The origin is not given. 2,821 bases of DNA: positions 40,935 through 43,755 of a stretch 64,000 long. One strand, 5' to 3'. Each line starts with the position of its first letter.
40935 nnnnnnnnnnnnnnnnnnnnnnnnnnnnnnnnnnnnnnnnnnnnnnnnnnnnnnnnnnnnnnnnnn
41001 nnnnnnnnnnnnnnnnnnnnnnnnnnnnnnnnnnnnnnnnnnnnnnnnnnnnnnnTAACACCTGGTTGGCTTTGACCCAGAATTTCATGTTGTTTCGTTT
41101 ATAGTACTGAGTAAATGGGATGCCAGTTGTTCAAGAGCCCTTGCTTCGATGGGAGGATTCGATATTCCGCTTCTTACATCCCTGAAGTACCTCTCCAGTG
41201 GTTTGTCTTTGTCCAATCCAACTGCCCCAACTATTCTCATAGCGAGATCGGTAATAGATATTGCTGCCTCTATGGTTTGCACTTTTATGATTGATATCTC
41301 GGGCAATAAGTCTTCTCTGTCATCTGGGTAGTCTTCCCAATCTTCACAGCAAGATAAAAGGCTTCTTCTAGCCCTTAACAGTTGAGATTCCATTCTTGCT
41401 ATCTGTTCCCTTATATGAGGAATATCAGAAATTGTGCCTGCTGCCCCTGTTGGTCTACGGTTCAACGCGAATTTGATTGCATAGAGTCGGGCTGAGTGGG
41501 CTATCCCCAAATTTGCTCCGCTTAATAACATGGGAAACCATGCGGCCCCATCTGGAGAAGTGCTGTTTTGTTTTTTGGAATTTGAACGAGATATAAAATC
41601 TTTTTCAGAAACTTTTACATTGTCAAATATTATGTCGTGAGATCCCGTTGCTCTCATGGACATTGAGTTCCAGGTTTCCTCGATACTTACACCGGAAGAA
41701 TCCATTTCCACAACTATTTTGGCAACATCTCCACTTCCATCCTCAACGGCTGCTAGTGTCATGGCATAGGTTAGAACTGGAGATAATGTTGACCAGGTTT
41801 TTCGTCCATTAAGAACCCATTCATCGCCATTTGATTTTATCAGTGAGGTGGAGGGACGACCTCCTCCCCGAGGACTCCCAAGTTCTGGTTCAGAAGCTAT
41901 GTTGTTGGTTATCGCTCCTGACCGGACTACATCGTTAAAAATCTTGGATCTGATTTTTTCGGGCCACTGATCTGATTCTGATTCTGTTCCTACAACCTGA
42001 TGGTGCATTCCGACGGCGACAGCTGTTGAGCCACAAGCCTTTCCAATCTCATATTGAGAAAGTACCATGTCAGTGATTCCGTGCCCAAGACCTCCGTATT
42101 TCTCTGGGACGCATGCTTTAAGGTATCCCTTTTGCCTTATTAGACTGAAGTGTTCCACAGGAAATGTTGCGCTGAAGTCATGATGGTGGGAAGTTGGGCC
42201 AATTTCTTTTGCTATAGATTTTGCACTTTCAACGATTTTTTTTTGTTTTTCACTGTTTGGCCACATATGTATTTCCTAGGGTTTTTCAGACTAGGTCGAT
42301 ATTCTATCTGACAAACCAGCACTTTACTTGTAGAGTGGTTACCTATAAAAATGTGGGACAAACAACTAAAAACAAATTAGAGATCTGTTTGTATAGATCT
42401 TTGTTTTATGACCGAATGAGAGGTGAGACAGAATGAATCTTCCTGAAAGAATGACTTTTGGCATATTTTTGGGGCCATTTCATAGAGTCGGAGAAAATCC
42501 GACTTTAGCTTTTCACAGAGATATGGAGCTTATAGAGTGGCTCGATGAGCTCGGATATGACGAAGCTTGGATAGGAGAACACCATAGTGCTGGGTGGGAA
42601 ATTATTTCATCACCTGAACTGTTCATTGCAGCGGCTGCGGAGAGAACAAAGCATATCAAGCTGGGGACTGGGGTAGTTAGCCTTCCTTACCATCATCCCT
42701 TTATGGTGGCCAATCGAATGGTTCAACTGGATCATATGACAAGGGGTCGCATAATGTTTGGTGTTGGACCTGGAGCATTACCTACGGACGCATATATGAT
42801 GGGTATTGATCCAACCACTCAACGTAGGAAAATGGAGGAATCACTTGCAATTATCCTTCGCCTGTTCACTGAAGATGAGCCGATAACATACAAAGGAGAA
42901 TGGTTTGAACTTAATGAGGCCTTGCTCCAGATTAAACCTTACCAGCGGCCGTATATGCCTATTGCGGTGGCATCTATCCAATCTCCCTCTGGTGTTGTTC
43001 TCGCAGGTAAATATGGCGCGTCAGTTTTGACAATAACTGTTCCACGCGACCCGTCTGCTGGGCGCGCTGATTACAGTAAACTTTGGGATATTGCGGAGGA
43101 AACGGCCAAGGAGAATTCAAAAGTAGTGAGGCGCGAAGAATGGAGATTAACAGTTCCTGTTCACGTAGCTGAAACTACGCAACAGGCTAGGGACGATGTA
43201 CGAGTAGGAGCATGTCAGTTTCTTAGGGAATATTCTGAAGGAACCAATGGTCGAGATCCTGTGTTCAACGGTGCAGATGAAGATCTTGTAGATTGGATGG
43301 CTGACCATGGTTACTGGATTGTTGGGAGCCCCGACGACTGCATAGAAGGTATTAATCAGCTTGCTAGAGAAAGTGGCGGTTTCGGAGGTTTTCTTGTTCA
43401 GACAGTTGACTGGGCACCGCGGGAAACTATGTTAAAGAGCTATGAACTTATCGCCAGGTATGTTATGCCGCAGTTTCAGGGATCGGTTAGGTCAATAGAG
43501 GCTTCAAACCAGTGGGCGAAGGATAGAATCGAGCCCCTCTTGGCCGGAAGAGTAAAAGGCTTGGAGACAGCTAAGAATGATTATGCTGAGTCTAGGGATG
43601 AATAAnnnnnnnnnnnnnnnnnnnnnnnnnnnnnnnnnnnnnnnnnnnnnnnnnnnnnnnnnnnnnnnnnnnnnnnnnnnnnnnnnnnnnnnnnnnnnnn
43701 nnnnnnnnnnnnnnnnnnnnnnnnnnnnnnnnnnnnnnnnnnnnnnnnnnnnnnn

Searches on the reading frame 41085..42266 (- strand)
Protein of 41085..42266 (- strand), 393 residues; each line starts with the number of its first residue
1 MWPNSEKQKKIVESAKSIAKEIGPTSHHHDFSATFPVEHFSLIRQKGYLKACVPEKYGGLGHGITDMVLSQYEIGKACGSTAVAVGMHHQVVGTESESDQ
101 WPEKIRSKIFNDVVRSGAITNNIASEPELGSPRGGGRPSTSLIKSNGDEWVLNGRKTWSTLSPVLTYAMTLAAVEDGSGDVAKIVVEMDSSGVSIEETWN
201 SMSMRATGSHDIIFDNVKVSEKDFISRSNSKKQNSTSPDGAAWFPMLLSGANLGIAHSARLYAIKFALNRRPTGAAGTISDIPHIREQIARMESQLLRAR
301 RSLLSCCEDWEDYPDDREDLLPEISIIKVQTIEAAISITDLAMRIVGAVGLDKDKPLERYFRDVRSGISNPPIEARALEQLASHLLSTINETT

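Call 50: search_protein_families(library=ncbifam, proteins=[window:41085-42266:-], max_evalue=0.00001)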
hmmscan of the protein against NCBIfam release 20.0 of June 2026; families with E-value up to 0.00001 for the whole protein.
window:41085-42266:- (393 aa): 17 families
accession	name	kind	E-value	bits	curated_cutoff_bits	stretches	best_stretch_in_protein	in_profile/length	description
NF049984.1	Rv1679_FadE16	equivalog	2.2e-35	122.6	600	1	25-370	15-350/371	Rv1679 family acyl-CoA dehydrogenase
NF042972.1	AcrlCoAredClosAcrC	equivalog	2.5e-34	118.6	640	1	5-365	6-356/378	acryloyl-CoA reductase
NF043006.1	CyhCrbnylCoADH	equivalog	1.7e-31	109.6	650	1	4-365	4-355/380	cyclohexane-1-carbonyl-CoA dehydrogenase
NF042439.1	SulpropCoADesulf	equivalog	2.6e-31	108.7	600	1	14-365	3-350/379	3-sulfinopropanoyl-CoA desulfinase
TIGR04022.1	sulfur_SfnB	equivalog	1.8e-26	93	430.9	1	7-366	6-361/391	SfnB family sulfur acquisition oxidoreductase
NF045552.1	GlutCoADH_Des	equivalog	4e-24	85.5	470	1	15-365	16-359/387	glutaryl-CoA dehydrogenase Acd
NF008997.0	PRK12341.1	equivalog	4.3e-22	78.7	537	1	5-366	6-357/382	acyl-CoA dehydrogenase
NF002885.1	PRK03354.1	equivalog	5.6e-22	78.3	540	1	8-366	9-354/378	crotonobetainyl-CoA dehydrogenase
NF053553.1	prodigi_MBC_PigA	equivalog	3.6e-20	72.4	500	1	5-363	6-357/381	prodigiosin MBC biosynthesis dehydrogenase PigA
NF058590.1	AcCoDHFadEBacil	equivalog_domain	5.6e-19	68.1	600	1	6-365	23-390/586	acyl-CoA dehydrogenase FadE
NF043015.1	DibenthMonoxDszC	equivalog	3e-18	65.8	850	1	9-373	16-392/415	dibenzothiophene monooxygenase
NF045652.1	ProlPCPDhRedW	equivalog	6.5e-17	61.4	650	1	26-353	24-342/376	L-prolyl-[peptidyl-carrier protein] dehydrogenase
NF052270.1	Staph_DH_FadE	equivalog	9.3e-14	51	600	1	19-364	37-372/400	acyl-CoA dehydrogenase FadE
NF045629.1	monooxsub_HsaA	equivalog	2.5e-12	46.3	450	1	149-367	120-354/383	3-hydroxy-9,10-secoandrosta-1,3,5(10)-triene-9,17-dione monooxygenase oxygenase subunit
TIGR03207.1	cyc_hxne_CoA_dh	equivalog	1.8e-11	43.4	575.35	1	6-364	3-350/372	cyclohexanecarboxyl-CoA dehydrogenase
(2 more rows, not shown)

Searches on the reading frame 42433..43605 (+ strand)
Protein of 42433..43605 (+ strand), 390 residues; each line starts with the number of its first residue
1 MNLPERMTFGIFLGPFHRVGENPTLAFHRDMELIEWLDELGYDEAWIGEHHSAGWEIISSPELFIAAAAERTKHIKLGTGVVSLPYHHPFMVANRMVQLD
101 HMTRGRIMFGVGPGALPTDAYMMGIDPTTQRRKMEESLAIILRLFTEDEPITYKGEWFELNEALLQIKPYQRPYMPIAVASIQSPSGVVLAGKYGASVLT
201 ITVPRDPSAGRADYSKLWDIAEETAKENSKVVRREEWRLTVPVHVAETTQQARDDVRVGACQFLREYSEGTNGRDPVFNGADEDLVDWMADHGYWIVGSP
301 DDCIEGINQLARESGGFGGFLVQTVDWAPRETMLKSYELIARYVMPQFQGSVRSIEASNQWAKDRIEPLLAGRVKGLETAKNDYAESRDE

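Call 50: search_protein_families(library=ncbifam, proteins=[window:42433-43605:+], max_evalue=0.00001)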
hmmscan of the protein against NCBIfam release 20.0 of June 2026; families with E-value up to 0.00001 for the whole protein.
window:42433-43605:+ (390 aa): 30 families (the best 25 are shown)
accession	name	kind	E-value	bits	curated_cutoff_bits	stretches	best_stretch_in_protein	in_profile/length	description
TIGR03619.1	F420_Rv2161c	subfamily_domain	3.7e-29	102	166.9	1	55-234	31-211/247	TIGR03619 family F420-dependent LLM class oxidoreductase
TIGR03558.1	oxido_grp_1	subfamily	2.1e-26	92.9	166.95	1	20-342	12-324/325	MsnO8 family LLM class oxidoreductase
TIGR03858.1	LLM_2I7G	subfamily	1.6e-24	86.6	462.25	1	31-347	29-335/337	Atu2307/SP_0267 family LLM class monooxygenase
TIGR03560.1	F420_Rv1855c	subfamily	4.3e-24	85.6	231.4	1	26-232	11-223/227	TIGR03560 family F420-dependent LLM class oxidoreductase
TIGR04027.1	LLM_KPN_01858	hypoth_equivalog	4.8e-24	84.9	412.9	1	30-347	22-324/326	putative FMN-dependent luciferase-like monooxygenase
NF002619.0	PRK02271.1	equivalog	7.7e-20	71.4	276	1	31-258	17-228/329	5,10-methylenetetrahydromethanopterin reductase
TIGR04020.1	seco_metab_LLM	subfamily_domain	9.9e-19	67.6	244.45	1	33-266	24-252/341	MupA/Atu3671 family FMN-dependent luciferase-like monooxygenase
TIGR03555.1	F420_mer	equivalog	1.6e-18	67.1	348.7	1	33-200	17-175/325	5,10-methylenetetrahydromethanopterin reductase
NF052254.1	luciferase_Alph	exception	7e-18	64.9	600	1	20-272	14-258/354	luciferase subunit alpha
TIGR03571.1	lucif_BA3436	subfamily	1.1e-16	61.1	303.9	1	5-169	9-177/304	TIGR03571 family LLM class oxidoreductase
TIGR04024.1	F420_NP1902A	hypoth_equivalog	4.6e-15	55.2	345.4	1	38-220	25-199/330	TIGR04024 family LLM class F420-dependent oxidoreductase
TIGR03860.1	FMN_nitrolo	subfamily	5.4e-15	55.1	279.7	1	58-130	70-141/422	NtaA/DmoA family FMN-dependent monooxygenase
TIGR03621.1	F420_MSMEG_2516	subfamily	1e-13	51.1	213.15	1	38-321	24-278/295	TIGR03621 family F420-dependent LLM class oxidoreductase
TIGR03564.1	F420_MSMEG_4879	subfamily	1.4e-13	51.1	234.25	1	34-199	5-161/265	TIGR03564 family F420-dependent LLM class oxidoreductase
TIGR03557.1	F420_G6P_family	subfamily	1.4e-12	47.4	210.4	1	38-201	23-188/316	TIGR03557 family F420-dependent LLM class oxidoreductase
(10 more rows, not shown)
